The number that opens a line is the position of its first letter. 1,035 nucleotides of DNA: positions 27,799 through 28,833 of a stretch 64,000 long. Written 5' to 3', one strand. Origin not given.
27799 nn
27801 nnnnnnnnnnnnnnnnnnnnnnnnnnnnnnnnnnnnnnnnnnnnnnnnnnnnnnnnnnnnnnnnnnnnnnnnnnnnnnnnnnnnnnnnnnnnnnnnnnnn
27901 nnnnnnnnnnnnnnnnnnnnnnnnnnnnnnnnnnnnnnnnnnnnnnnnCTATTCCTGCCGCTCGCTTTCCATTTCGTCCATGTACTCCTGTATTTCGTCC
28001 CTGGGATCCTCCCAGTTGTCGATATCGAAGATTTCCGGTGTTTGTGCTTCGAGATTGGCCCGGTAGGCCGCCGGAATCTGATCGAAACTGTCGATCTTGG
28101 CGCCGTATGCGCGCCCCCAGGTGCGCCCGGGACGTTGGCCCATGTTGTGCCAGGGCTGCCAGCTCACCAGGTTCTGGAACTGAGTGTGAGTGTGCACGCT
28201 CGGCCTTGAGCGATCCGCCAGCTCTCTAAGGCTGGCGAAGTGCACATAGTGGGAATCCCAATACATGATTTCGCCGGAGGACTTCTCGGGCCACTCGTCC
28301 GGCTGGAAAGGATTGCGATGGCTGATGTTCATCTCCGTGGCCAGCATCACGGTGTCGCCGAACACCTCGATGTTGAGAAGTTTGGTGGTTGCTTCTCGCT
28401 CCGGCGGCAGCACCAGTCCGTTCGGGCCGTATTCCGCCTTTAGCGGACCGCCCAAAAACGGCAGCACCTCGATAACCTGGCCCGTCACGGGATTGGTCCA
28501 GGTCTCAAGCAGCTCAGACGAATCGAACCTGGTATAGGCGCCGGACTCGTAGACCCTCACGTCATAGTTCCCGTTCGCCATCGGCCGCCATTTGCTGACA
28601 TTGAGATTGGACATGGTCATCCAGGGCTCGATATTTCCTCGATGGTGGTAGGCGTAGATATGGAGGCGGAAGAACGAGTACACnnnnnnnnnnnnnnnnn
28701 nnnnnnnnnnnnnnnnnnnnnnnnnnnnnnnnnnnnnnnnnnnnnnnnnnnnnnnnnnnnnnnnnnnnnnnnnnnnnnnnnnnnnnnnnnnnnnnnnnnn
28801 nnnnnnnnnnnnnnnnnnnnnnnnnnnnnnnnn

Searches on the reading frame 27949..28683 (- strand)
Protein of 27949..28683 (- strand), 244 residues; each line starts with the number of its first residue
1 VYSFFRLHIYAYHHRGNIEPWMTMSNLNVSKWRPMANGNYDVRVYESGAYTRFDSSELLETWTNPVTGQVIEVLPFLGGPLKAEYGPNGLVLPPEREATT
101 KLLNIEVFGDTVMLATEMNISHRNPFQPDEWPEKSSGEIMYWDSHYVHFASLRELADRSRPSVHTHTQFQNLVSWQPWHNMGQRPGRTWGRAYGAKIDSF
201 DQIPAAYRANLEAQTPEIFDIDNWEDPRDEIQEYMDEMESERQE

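Call 10: search_protein_families(library=pfam, proteins=[window:27949-28683:-], max_evalue=0.001)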
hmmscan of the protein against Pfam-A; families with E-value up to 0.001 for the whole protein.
window:27949-28683:- (244 aa): 1 family
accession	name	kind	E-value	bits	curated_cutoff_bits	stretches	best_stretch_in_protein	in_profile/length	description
PF08894.16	DUF1838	-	1.1e-19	71.6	25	1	9-218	12-209/232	Protein of unknown function (DUF1838)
